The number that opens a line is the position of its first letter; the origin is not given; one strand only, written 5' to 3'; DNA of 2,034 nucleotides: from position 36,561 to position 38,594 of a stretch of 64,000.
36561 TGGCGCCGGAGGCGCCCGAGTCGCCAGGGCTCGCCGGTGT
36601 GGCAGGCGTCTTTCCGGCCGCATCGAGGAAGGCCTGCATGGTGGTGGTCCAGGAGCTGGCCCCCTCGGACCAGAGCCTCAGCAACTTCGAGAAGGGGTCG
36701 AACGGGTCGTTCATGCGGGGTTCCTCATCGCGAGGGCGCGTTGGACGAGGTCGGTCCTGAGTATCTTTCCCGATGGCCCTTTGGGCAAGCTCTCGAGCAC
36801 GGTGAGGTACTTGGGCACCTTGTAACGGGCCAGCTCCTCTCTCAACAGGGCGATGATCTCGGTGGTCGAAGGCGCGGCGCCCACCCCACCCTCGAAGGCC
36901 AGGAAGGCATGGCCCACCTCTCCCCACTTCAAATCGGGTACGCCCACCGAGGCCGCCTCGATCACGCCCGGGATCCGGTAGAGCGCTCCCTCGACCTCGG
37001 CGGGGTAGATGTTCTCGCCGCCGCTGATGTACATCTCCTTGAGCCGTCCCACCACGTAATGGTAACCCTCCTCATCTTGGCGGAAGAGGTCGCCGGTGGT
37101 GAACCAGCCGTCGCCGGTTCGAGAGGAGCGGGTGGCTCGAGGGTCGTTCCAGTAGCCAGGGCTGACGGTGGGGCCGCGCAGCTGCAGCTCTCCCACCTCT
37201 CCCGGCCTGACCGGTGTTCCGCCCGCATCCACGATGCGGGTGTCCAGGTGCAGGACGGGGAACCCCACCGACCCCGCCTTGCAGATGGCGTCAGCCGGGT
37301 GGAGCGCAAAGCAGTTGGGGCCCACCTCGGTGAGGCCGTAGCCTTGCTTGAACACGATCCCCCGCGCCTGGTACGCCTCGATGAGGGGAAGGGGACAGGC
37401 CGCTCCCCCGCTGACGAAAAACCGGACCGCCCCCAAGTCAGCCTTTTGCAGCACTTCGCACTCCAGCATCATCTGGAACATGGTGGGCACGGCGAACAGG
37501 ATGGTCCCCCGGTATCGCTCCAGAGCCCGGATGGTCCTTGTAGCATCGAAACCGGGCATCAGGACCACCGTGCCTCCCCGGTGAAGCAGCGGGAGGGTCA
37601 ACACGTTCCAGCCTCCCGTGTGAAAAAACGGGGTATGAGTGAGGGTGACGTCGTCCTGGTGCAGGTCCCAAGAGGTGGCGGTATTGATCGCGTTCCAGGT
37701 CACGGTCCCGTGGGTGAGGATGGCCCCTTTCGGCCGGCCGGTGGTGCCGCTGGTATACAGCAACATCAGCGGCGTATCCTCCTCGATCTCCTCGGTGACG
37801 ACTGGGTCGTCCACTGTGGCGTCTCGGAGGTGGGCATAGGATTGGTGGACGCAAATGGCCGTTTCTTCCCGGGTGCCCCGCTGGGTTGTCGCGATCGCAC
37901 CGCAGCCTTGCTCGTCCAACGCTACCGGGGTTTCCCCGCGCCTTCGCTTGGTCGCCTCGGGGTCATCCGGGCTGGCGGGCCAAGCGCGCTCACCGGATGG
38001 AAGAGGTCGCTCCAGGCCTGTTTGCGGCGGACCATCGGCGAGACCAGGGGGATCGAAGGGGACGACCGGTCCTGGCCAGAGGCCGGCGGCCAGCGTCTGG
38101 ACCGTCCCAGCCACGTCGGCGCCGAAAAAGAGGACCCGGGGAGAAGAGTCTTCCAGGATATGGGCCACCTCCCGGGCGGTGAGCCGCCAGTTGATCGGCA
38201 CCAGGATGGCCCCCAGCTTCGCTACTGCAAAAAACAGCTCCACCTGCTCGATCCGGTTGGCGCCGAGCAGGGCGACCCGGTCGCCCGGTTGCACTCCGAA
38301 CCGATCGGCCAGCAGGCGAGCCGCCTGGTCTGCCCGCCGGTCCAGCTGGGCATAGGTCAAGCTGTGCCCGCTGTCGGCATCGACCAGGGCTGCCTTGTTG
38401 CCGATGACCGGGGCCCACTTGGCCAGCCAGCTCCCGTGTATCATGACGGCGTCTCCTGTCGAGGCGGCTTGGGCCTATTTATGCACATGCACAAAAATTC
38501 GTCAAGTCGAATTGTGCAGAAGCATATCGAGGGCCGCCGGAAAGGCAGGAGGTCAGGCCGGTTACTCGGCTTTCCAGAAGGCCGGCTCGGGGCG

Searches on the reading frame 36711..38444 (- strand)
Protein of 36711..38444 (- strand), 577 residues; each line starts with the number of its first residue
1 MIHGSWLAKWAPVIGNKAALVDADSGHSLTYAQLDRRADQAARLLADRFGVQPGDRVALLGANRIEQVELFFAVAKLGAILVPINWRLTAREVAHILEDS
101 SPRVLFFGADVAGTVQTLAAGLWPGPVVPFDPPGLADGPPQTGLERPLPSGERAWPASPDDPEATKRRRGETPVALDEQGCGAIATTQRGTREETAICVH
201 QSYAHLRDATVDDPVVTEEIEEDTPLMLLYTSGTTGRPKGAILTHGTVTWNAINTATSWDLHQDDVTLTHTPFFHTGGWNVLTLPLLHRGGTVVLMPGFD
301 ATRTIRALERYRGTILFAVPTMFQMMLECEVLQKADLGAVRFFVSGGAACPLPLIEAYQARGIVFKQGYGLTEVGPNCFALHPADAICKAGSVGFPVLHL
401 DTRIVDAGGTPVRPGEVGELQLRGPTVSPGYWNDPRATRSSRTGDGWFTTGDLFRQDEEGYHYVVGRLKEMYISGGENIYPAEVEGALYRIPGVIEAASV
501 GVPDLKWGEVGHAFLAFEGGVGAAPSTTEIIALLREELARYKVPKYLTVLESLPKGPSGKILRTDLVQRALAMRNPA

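Call 58: search_protein_families(library=ncbifam, proteins=[window:36711-38444:-], max_evalue=0.001)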
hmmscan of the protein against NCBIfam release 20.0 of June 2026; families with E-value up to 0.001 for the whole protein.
window:36711-38444:- (577 aa): 105 families (the best 25 are shown)
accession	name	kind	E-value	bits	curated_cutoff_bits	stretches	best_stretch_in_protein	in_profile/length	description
NF005307.0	PRK06839.1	equivalog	5.2e-133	444.3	748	2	197-569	127-492/496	o-succinylbenzoate--CoA ligase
NF004837.0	PRK06187.1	subfamily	1e-127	426.6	476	2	186-570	134-522/531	long-chain-fatty-acid--CoA ligase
NF052269.1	Staph_lig_FadD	equivalog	2.6e-120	402.1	650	2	201-568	128-491/499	long-chain-fatty-acid--CoA ligase FadD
NF006572.0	PRK09088.1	equivalog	2.2e-113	379.6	696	2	207-572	124-489/491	acyl-CoA synthetase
NF006182.0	PRK08316.1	subfamily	5.9e-110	368.2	663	2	211-569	159-516/523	fatty acyl-CoA synthetase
NF005801.1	PRK07656.1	equivalog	4.5e-99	332.4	657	2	217-566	158-499/500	FadD3 family acyl-CoA ligase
NF002966.0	PRK03640.1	equivalog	2.2e-98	329.9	556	2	178-569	97-479/483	o-succinylbenzoate--CoA ligase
NF005702.0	PRK07514.1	subfamily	2.6e-95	319.7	558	2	209-566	143-496/506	malonyl-CoA synthase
NF005676.0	PRK07470.1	equivalog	3.2e-94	316.5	774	2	199-568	152-527/544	acyl-CoA synthetase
NF006181.0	PRK08314.1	subfamily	6.2e-92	308.6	705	2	202-569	182-553/563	long-chain-fatty-acid--CoA ligase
NF005857.1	PRK07786.1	exception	6.9e-92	308.6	733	2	206-569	150-511/513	fatty-acid--CoA ligase FadD5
NF009233.0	PRK12583.1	subfamily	2.2e-91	307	832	2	217-570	195-550/558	fatty acid CoA ligase family protein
NF004114.0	PRK05605.1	equivalog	1.5e-89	300.9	766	2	214-569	212-568/575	long-chain-fatty-acid--CoA ligase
NF004797.0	PRK06145.1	equivalog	1.1e-87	294.5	850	2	221-565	146-490/499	acyl-CoA synthetase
NF005714.0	PRK07529.1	subfamily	1.5e-82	278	632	2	191-572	186-578/640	acyl-CoA synthetase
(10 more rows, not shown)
